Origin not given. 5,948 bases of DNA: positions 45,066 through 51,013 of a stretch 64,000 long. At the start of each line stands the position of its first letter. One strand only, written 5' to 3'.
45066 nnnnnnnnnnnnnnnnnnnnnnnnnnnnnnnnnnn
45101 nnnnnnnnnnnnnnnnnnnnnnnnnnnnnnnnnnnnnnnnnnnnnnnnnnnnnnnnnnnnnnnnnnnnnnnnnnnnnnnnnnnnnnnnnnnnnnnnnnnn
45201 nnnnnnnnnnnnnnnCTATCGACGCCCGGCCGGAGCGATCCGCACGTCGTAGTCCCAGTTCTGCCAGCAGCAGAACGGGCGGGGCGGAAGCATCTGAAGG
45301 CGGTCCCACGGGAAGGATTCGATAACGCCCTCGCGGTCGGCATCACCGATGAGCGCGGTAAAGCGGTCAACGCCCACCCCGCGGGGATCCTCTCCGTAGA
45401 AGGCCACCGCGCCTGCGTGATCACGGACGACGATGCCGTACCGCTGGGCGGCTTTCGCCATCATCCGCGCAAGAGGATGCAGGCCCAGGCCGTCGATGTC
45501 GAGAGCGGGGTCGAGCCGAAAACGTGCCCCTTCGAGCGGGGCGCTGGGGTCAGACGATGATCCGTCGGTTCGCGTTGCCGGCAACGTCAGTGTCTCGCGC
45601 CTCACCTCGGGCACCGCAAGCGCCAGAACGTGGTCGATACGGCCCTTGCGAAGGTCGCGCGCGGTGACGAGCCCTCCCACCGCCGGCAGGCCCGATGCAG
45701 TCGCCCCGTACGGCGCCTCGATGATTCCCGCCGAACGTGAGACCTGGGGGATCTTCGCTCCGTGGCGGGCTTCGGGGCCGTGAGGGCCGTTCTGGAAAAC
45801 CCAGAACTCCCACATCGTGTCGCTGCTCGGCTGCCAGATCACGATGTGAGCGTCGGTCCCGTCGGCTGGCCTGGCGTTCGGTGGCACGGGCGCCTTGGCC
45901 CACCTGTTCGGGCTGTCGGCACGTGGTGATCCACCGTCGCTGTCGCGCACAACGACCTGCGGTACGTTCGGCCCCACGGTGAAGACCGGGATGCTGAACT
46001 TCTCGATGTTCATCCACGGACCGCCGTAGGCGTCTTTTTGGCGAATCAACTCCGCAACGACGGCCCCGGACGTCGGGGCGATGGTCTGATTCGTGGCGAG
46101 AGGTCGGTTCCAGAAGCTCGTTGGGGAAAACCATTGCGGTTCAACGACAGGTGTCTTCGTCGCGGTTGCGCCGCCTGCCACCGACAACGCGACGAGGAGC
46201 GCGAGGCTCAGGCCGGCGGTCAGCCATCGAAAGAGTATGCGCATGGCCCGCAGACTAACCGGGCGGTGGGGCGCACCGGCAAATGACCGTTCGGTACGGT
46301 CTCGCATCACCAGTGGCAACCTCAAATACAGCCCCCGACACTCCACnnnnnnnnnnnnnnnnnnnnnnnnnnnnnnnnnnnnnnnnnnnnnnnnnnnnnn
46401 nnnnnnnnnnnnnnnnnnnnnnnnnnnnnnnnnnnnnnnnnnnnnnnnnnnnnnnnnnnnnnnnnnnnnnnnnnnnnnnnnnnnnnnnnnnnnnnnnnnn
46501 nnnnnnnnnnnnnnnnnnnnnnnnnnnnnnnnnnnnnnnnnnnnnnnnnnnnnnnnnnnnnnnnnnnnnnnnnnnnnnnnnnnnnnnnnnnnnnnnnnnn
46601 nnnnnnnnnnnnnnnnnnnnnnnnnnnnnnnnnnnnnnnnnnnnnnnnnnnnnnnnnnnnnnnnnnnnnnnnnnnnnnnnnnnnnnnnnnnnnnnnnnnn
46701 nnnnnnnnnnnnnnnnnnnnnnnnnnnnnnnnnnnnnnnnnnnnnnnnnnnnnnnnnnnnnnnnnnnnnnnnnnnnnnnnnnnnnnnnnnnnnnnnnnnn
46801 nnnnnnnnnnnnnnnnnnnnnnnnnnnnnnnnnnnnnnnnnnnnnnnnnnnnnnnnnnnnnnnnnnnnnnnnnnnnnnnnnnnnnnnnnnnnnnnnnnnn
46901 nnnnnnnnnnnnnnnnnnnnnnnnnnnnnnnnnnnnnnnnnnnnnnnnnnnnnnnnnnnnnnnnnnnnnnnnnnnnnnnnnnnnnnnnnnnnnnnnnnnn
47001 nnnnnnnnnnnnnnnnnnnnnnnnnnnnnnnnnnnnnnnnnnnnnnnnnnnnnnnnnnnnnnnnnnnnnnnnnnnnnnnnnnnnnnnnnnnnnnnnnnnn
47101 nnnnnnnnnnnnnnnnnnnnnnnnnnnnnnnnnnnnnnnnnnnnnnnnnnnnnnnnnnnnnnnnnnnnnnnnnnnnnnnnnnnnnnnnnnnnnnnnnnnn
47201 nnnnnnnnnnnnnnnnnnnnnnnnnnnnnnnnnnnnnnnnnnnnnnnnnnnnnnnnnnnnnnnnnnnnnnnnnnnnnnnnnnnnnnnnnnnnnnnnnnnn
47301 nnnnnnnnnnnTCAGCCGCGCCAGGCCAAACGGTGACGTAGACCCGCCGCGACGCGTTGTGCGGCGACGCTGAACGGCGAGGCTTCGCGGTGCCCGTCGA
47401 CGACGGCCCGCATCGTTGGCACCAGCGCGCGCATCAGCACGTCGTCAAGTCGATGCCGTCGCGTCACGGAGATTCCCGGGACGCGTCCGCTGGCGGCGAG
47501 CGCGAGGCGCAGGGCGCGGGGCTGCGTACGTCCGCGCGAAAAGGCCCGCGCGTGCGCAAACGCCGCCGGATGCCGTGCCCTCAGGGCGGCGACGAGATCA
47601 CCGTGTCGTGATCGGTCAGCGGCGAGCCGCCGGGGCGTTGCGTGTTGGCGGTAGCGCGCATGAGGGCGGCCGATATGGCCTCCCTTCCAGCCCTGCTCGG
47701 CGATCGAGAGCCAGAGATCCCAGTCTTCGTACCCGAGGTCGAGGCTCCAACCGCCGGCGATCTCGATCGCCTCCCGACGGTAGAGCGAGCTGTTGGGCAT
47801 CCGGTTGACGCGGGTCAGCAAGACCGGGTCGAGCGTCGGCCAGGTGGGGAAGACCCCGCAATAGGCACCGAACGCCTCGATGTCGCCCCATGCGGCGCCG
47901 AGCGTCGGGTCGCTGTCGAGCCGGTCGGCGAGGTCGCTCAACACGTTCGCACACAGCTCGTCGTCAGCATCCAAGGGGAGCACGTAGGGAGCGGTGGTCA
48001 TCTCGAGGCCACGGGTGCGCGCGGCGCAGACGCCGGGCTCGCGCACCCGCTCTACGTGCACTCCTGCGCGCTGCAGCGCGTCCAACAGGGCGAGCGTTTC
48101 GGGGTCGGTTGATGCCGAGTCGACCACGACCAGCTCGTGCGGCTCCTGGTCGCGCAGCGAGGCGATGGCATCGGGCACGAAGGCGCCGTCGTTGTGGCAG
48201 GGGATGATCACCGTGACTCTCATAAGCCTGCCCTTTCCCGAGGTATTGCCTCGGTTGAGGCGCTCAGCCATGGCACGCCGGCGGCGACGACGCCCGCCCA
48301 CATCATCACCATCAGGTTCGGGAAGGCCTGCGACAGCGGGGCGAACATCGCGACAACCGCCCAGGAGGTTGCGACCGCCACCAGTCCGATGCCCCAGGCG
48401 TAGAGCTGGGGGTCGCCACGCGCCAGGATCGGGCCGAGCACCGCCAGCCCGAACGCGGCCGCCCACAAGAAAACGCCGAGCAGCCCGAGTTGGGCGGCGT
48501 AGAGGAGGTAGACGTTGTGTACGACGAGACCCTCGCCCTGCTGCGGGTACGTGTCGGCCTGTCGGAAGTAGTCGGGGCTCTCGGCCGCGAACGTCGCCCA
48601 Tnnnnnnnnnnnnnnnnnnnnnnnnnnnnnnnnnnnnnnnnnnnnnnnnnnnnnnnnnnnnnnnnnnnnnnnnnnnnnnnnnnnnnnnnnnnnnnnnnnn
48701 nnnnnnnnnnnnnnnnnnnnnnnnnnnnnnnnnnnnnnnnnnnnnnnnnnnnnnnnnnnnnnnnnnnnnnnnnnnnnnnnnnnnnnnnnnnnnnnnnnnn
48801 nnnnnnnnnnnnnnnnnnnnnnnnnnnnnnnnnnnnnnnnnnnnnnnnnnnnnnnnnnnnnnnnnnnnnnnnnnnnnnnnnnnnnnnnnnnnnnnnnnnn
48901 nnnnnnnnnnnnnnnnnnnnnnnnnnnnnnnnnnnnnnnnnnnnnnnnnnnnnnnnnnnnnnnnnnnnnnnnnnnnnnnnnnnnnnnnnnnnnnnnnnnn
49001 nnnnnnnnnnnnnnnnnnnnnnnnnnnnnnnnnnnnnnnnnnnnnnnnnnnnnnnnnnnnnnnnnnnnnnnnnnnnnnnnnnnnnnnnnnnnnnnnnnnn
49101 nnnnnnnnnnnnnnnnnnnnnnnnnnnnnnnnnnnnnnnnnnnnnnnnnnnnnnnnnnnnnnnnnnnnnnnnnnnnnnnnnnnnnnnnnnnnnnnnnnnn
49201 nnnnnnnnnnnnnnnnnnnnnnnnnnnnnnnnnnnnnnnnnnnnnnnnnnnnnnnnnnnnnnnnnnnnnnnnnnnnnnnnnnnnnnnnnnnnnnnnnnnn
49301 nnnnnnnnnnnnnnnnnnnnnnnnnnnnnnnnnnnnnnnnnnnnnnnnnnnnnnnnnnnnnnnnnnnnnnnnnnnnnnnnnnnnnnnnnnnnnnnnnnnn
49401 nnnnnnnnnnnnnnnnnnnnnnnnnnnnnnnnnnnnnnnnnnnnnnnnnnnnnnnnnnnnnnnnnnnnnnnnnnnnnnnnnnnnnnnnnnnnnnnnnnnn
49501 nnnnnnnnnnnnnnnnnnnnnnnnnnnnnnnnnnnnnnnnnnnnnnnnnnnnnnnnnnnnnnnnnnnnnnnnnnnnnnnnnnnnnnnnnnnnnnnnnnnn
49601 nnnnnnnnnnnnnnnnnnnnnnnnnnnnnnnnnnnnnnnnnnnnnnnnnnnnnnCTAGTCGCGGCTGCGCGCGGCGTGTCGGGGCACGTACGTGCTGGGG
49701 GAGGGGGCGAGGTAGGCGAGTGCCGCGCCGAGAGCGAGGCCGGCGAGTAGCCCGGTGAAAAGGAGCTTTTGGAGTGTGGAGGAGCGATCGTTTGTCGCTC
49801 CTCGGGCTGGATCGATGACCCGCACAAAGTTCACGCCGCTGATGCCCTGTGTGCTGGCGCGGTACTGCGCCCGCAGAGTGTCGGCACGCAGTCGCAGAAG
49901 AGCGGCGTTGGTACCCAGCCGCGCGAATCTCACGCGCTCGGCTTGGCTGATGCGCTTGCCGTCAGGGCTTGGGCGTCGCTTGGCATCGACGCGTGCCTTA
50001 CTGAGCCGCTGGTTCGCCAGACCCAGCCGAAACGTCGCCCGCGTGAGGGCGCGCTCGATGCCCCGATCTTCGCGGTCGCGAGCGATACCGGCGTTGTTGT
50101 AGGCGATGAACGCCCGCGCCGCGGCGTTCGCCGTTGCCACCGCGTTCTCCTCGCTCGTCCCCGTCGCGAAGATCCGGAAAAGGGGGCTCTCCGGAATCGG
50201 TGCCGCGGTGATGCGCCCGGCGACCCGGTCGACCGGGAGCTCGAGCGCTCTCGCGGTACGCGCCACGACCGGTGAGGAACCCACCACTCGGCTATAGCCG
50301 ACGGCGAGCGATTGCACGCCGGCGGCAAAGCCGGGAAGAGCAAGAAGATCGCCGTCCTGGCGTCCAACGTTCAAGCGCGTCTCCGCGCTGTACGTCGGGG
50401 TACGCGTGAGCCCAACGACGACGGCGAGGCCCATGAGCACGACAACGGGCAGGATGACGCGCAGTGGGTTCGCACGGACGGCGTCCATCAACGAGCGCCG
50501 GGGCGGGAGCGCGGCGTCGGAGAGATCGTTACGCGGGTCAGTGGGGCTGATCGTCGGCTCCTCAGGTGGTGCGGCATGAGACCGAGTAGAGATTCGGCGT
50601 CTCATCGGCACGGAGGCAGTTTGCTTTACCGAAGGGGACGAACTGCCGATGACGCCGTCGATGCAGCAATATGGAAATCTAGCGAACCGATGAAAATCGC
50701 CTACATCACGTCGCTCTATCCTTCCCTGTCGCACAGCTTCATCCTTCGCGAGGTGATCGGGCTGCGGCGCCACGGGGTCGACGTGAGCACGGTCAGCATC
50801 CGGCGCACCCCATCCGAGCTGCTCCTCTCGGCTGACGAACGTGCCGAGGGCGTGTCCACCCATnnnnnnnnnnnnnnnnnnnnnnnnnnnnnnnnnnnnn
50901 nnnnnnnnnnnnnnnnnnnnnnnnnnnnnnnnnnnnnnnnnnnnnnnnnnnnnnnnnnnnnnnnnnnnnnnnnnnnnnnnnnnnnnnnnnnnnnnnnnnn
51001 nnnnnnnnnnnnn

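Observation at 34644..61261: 27-kb envelope-glycan locus with duplicated export and polymerisation functions and no initiating phosphoglycosyltransferase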

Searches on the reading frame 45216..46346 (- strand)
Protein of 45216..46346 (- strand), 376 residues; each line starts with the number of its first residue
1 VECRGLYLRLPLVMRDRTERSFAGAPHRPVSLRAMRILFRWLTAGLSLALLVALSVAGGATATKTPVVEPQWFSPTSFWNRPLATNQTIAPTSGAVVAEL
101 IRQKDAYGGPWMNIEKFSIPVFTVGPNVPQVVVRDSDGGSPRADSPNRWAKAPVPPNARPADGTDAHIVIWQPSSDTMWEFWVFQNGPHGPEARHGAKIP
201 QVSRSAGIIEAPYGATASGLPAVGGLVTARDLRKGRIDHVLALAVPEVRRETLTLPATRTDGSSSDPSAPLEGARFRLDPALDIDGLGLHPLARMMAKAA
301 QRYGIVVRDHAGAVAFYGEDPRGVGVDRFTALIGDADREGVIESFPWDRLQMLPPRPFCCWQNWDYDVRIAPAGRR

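Call 6: search_protein_families(library=pfam, proteins=[window:45216-46346:-], max_evalue=0.01)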
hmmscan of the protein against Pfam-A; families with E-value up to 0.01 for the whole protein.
window:45216-46346:- (376 aa): 0 families

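Call 14: search_protein_families(library=ncbifam, proteins=[window:45216-46346:-], max_evalue=0.01)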
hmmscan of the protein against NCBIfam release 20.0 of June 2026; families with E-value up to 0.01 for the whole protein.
window:45216-46346:- (376 aa): 0 families

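Call 63: search_protein_representatives(protein=window:45216-46244:-)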
Query: 342 residues. Proteins with E-value up to 0.001 (for the whole library): 4568; up to 1e-10: 2187; up to 1e-30: 560. The best 150 are listed.
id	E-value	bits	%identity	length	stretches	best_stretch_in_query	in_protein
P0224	1.7e-120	418.8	60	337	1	14-337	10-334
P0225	1.0e-99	350.4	39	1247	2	11-320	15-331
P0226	9.8e-95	334.0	38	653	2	17-319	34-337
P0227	1.5e-86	307.1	52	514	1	32-319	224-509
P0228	1.4e-82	294.0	51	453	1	31-321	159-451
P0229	9.9e-82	291.2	50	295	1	38-321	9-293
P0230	7.9e-78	278.4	45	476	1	21-328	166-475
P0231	2.2e-77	276.9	49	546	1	36-328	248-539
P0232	5.9e-76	272.2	47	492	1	22-327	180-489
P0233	2.4e-75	270.2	48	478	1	30-328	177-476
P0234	5.6e-74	265.7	49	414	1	13-322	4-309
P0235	1.1e-73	264.8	50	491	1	25-322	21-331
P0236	3.5e-72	259.8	48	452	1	30-319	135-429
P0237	3.9e-72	259.6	49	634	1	31-319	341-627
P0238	1.4e-71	257.9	48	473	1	36-328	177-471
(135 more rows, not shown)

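Call 66: search_solved_structures(query=A4, max_evalue=1)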
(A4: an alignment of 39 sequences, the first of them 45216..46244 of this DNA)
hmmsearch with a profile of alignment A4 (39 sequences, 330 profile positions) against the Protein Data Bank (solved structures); distinct sequences matched with E-value up to 1: 0.

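Call 70: predict_structure(alignment_id=A4)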
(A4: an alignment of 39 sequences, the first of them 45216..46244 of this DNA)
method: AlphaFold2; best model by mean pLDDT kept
length: 342 residues; sequences in the alignment: 39
mean_pLDDT: 88.7   pTM: 0.84
mean pLDDT of the five models: 88.7, 88.1, 85.7, 85.0, 83.9
residues with pLDDT >= 90: 235; 70-90: 69; 50-70: 23; < 50: 15
segments of 3 or more residues with pLDDT < 50: 329-342
pLDDT, mean of each block of 10 residues (from residue 1): 74 78 65 88 96 98 98 96 96 96 63 78 96 97 96 94 93 86 93 96 98 94 91 97 98 97 99 96 95 88 90 98 64 43 35
secondary structure, 60 per line:
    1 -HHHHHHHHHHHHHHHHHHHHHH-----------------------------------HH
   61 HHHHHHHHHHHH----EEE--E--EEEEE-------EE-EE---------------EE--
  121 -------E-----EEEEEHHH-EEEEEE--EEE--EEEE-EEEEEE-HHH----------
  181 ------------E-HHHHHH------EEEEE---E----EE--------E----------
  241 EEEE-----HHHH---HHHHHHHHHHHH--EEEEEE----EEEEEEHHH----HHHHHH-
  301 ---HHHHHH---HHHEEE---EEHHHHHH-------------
elements in order: H2-23 H59-72 E77-79 E85-89 E134-138 E143-148 E151-153 E156-159 E161-166 H195-200 E207-211 E241-244 H250-253 H257-268 E271-276 E281-286 H294-299 H304-309 E316-318 H324-329

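Call 75: fold_search(model_id=the predicted structure, library=pdb)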
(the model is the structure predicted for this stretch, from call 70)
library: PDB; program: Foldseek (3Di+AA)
matches with E <= 10: 88; with E <= 0.001: 0
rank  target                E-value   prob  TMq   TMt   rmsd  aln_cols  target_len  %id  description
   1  6okh_A                8.9e-01  0.12  0.07  0.12   3.5        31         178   22  Structure of an uncharacterized protein from Leptospira borgpetersenii serovar Hardjo-bovis (strain JB197) (released 2019-05-08)
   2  2pnw                  1.2e+00  0.03  0.18  0.18  12.5       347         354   12  Crystal structure of membrane-bound lytic murein transglycosylase from Agrobacterium tumefaciens (released 2007-05-08)
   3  9y1l_A                1.3e+00  0.14  0.07  0.14   3.7        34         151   15  Crystal Structure of Putative Restriction Endonuclease Domain-Containing Protein from Leptospirillum ferriphilum YSK (released 2025-09-10)
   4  6ea6_A                1.3e+00  0.09  0.12  0.19   7.0       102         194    8  Structure of VACV poxin 2'3' cGAMP-specific nuclease (released 2019-02-06)
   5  9qcc_Q                1.4e+00  0.03  0.13  0.11  12.9       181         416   14  Activated XauSPARDA filament assembly with bound dsDNA substrate (released 2025-12-17)
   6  6okh_B                1.6e+00  0.09  0.07  0.12   3.6        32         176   25  Structure of an uncharacterized protein from Leptospira borgpetersenii serovar Hardjo-bovis (strain JB197) (released 2019-05-08)
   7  9qcc_A                2.2e+00  0.01  0.12  0.10  18.9       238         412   11  Activated XauSPARDA filament assembly with bound dsDNA substrate (released 2025-12-17)
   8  9y1l_B                2.3e+00  0.11  0.07  0.14   3.7        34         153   15  Crystal Structure of Putative Restriction Endonuclease Domain-Containing Protein from Leptospirillum ferriphilum YSK (released 2025-09-10)
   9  6ea6_B                2.4e+00  0.06  0.12  0.19   7.0       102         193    8  Structure of VACV poxin 2'3' cGAMP-specific nuclease (released 2019-02-06)
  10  6ea9_C                2.4e+00  0.06  0.12  0.20   7.7       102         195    7  Structure of VACV Poxin in post-reactive state with Gp[2'-5']Ap[3'] (released 2019-02-06)
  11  9fp2_D                2.9e+00  0.04  0.07  0.05   7.2        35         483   17  Cryo-EM structure of the BcsEFRQ regulatory subcomplex for E. coli cellulose secretion in non-saturating c-di-GMP (loc (released 2024-10-16)
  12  7d4i_5G               2.9e+00  0.03  0.07  0.09   5.2        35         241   14  Cryo-EM structure of 90S small ribosomal precursors complex with the DEAH-box RNA helicase Dhr1 (State F) (released 2021-10-06)
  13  9qbq_C                3.1e+00  0.01  0.08  0.07  17.4       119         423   13  Crystal structure of apo SPARDA complex from Xanthobacter autotrophicus (released 2025-12-17)
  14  7on8                  3.5e+00  0.01  0.06  0.06  12.3        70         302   14  Crystal structure of the computationally designed SAKe6AR protein (released 2022-12-14)
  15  9qcc_M                3.7e+00  0.04  0.07  0.06   6.3        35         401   20  Activated XauSPARDA filament assembly with bound dsDNA substrate (released 2025-12-17)
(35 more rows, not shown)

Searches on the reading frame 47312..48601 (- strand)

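Call 7: search_protein_families(library=pfam, proteins=[window:47312-48601:-], max_evalue=0.01)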
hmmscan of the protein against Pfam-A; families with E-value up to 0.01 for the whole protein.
window:47312-48601:- (429 aa): 4 families
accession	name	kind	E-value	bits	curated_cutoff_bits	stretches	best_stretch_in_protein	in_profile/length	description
PF00535.33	Glycos_transf_2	-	2.7e-19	70.1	23.3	1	130-234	1-109/168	Glycosyl transferase family 2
PF10111.15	Glyco_tranf_2_2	-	2e-05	24.6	27.3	1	130-220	1-98/276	Glycosyltransferase like family 2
PF13641.12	Glyco_tranf_2_3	-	0.00017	22.1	27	0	128-216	2-99/230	Glycosyltransferase like family 2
PF13632.12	Glyco_trans_2_3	-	0.0015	18.8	27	0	273-314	78-120/198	Glycosyl transferase family group 2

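Call 43: search_protein_families(library=ncbifam, proteins=[window:47312-48601:-], max_evalue=0.001)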
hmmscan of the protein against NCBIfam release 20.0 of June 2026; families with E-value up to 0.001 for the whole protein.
window:47312-48601:- (429 aa): 10 families
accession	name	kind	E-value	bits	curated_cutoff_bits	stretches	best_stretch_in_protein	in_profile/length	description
TIGR03937.1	PgaC_IcaA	equivalog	3.9e-10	39.3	422.3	1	118-239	36-161/407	poly-beta-1,6-N-acetyl-D-glucosamine synthase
NF007482.0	PRK10073.1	equivalog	1.8e-09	37.1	423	1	128-224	7-106/334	glycosyltransferase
NF041875.1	EPS_EpsD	equivalog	1.7e-08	34.2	370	1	129-222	1-98/325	exopolysaccharide biosynthesis glycosyltransferase EpsD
NF047683.1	TeichurnBiosyTuaG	equivalog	5.3e-08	32.8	400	1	128-219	7-102/252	teichuronic acid biosynthesis protein TuaG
TIGR04242.1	nodulat_NodC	equivalog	2.7e-05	23.3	550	1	120-243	41-170/395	chitooligosaccharide synthase NodC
TIGR04182.1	glyco_TIGR04182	equivalog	4.9e-05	22.8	325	1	129-219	2-88/293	S-layer glycoprotein N-glycosyltransferase AglJ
TIGR04283.1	glyco_like_mftF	equivalog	6.9e-05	22.5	182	1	130-228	2-97/221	TIGR04283 family arsenosugar biosynthesis glycosyltransferase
NF058614.1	PPMAGASynPpgS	equivalog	0.00034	20.1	370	1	129-231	2-104/226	polyprenyl-phospho-N-acetylgalactosaminyl synthase PpgS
NF050050.1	ProtGlycPglI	equivalog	0.00036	20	500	1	128-229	3-109/306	GalNAc(5)-diNAcBac-PP-undecaprenol beta-1,3-glucosyltransferase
NF053846.1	glyco_with_XrtP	equivalog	0.00053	18.8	520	0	117-188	31-102/440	XrtP-associated glycosyltransferase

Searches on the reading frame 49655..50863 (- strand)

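Call 7: search_protein_families(library=pfam, proteins=[window:49655-50863:-], max_evalue=0.01)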
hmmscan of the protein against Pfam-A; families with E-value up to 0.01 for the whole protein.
window:49655-50863:- (402 aa): 1 family
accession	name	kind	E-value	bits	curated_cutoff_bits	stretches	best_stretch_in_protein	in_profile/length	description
PF02706.20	Wzz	-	0.001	19.8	25.5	1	125-176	8-62/91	Chain length determinant protein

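Call 15: search_protein_families(library=ncbifam, proteins=[window:49655-50863:-], max_evalue=0.01)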
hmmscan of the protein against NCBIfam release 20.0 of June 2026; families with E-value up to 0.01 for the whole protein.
window:49655-50863:- (402 aa): 1 family
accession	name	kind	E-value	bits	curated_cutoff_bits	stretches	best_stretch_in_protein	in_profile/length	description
TIGR01006.1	polys_exp_MPA1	subfamily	0.00035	20.1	296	0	134-250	23-142/226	CspC family polysaccharide chain length determinant protein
